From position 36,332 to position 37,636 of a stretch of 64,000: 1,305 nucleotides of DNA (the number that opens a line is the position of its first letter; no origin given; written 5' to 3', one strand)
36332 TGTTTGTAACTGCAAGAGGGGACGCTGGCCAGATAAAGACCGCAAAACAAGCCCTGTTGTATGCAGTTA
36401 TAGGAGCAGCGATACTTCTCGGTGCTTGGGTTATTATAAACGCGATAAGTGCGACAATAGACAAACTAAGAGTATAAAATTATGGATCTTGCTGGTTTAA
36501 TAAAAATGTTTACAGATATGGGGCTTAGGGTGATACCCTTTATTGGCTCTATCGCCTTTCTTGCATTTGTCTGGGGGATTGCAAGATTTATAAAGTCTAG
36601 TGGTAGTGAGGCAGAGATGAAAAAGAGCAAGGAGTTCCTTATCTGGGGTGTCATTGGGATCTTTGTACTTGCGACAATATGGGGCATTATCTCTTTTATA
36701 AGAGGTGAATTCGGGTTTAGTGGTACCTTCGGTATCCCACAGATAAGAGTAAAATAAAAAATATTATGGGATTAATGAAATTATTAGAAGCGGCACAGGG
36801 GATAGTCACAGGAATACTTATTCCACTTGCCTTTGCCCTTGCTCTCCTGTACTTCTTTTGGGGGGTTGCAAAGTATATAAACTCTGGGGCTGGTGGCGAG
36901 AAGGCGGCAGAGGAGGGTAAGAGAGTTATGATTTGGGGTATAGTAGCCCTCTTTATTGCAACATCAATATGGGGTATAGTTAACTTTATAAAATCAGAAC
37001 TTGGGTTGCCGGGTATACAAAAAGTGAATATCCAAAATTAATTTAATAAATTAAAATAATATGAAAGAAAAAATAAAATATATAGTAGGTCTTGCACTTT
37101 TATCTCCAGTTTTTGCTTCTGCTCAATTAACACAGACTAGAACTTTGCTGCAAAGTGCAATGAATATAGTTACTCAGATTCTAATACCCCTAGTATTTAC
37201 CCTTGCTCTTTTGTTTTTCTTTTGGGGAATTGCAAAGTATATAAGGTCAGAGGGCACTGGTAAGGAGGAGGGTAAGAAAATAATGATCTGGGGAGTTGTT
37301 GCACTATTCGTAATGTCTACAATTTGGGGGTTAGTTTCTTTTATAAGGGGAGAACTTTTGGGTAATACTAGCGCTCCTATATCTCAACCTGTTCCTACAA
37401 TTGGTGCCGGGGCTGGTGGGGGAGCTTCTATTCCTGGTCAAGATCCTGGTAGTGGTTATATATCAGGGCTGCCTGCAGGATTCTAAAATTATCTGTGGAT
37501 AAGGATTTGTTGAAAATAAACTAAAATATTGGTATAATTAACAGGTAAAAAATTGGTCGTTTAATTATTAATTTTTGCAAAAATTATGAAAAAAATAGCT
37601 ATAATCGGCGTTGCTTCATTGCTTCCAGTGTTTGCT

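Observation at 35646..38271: Tandem array of seven paralogous small two-TM membrane proteins with VirB2/TrbC-pilin-like architecture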

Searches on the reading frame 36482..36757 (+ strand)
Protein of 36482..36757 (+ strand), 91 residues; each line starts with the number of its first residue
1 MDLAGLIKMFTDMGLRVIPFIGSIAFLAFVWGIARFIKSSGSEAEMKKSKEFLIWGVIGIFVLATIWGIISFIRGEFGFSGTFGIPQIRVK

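Call 3: search_protein_families(library=pfam, proteins=[window:36482-36757:+], max_evalue=1)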
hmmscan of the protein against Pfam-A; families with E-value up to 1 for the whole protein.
window:36482-36757:+ (91 aa): 5 families
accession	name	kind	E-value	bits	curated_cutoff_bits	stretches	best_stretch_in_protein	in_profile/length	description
PF18895.5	T4SS_pilin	-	4.9e-08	33.4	26.6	1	21-73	20-71/71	Type IV secretion system pilin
PF10251.14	PEN-2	-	0.032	15.1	25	1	6-69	8-70/93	Presenilin enhancer-2 subunit of gamma secretase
PF03994.20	DUF350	-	0.053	14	26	1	24-71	48-93/133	Domain of Unknown Function (DUF350)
PF00951.23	Arteri_Gl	-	0.13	12.5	24.9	0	22-39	88-105/179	Arterivirus GL envelope glycoprotein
PF05968.16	Bacillus_PapR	-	0.46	11.3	27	0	21-34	6-19/48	Bacillus PapR protein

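Call 4: search_protein_families(library=ncbifam, proteins=[window:36482-36757:+], max_evalue=1)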
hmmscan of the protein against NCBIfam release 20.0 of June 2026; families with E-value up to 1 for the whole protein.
window:36482-36757:+ (91 aa): 3 families
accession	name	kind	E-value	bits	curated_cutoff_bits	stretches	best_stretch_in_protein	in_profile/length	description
NF045849.1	ICE_MMCAP2_0565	equivalog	1.1e-05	25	40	1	18-75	18-78/80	Mbov_0395 family pilin-like conjugal transfer protein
NF033480.1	bifunc_MprF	equivalog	0.017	13.4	600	1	21-78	205-251/841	bifunctional lysylphosphatidylglycerol flippase/synthetase MprF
TIGR03927.1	T7SS_EssA_Firm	equivalog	0.041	13.7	32.45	1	40-74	111-147/151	type VII secretion protein EssA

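Call 90: search_protein_families(library=phrogs, proteins=[window:36482-36754:+], max_evalue=0.01)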
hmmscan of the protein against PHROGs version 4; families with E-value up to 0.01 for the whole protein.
window:36482-36754:+ (91 aa): 0 families

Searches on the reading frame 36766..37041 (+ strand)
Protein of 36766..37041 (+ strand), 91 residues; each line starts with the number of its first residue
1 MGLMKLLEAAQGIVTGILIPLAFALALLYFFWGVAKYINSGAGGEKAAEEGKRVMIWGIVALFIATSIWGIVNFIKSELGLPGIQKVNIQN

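Call 3: search_protein_families(library=pfam, proteins=[window:36766-37041:+], max_evalue=1)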
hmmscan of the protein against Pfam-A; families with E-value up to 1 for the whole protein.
window:36766-37041:+ (91 aa): 4 families
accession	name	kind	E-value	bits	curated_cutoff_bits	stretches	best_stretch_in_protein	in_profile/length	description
PF18895.5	T4SS_pilin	-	6.3e-08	33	26.6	1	15-75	13-71/71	Type IV secretion system pilin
PF06781.17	CrgA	-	0.11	13.1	24.8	0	46-88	26-67/89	Cell division protein CrgA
PF19764.4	DUF6251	-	0.21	11.9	26.5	0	13-51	79-120/126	Family of unknown function (DUF6251)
PF13623.11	SurA_N_2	-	0.43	10.9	28.5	0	5-49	3-45/145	SurA-like N-terminal domain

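Call 4: search_protein_families(library=ncbifam, proteins=[window:36766-37041:+], max_evalue=1)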
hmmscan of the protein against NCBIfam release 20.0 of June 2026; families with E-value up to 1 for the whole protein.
window:36766-37041:+ (91 aa): 2 families
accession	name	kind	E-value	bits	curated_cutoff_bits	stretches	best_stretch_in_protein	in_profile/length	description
NF045849.1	ICE_MMCAP2_0565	equivalog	6.9e-05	22.4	40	1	7-77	10-78/80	Mbov_0395 family pilin-like conjugal transfer protein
TIGR01195.1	oadG_fam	subfamily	0.013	16.1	36.05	1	6-52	4-50/84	sodium pump decarboxylases, gamma subunit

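Call 90: search_protein_families(library=phrogs, proteins=[window:36766-37038:+], max_evalue=0.01)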
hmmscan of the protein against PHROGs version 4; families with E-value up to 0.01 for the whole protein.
window:36766-37038:+ (91 aa): 0 families

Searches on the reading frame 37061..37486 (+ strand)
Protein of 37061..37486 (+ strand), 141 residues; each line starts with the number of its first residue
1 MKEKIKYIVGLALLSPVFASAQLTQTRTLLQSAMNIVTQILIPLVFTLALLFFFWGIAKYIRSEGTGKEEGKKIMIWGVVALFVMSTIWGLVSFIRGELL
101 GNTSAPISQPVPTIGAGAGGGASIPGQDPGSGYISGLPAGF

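Call 3: search_protein_families(library=pfam, proteins=[window:37061-37486:+], max_evalue=1)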
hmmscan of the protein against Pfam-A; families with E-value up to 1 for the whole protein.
window:37061-37486:+ (141 aa): 3 families
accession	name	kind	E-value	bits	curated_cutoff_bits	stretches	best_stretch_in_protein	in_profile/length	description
PF18895.5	T4SS_pilin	-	9e-08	32.5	26.6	1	30-95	5-71/71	Type IV secretion system pilin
PF16962.11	ABC_export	-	0.014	14.4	29.7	1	12-111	124-223/531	Putative ABC exporter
PF00122.25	E1-E2_ATPase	-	0.052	13.5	28.1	1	24-59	105-140/181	E1-E2 ATPase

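Call 4: search_protein_families(library=ncbifam, proteins=[window:37061-37486:+], max_evalue=1)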
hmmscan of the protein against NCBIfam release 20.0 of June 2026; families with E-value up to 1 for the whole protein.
window:37061-37486:+ (141 aa): 5 families
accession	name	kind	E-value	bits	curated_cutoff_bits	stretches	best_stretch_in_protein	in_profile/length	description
NF045849.1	ICE_MMCAP2_0565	equivalog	0.0018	17.9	40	1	28-97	7-78/80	Mbov_0395 family pilin-like conjugal transfer protein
NF046050.1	CPBP_fam_MroQ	equivalog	0.017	14.6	270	1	11-102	16-109/243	intramembrane glutamic endopeptidase MroQ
NF033480.1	bifunc_MprF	equivalog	0.027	12.7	600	1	16-99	168-250/841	bifunctional lysylphosphatidylglycerol flippase/synthetase MprF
NF038305.1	HpsJ_fam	subfamily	0.056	13.4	60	1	18-93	25-91/234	HpsJ family protein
NF041560.1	T6SS_Burk_ExIF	subfamily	0.29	10.8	90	1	33-94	125-185/234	putative type VI secretion system effector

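Call 90: search_protein_families(library=phrogs, proteins=[window:37061-37483:+], max_evalue=0.01)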
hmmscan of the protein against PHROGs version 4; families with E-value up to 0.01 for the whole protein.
window:37061-37483:+ (141 aa): 0 families
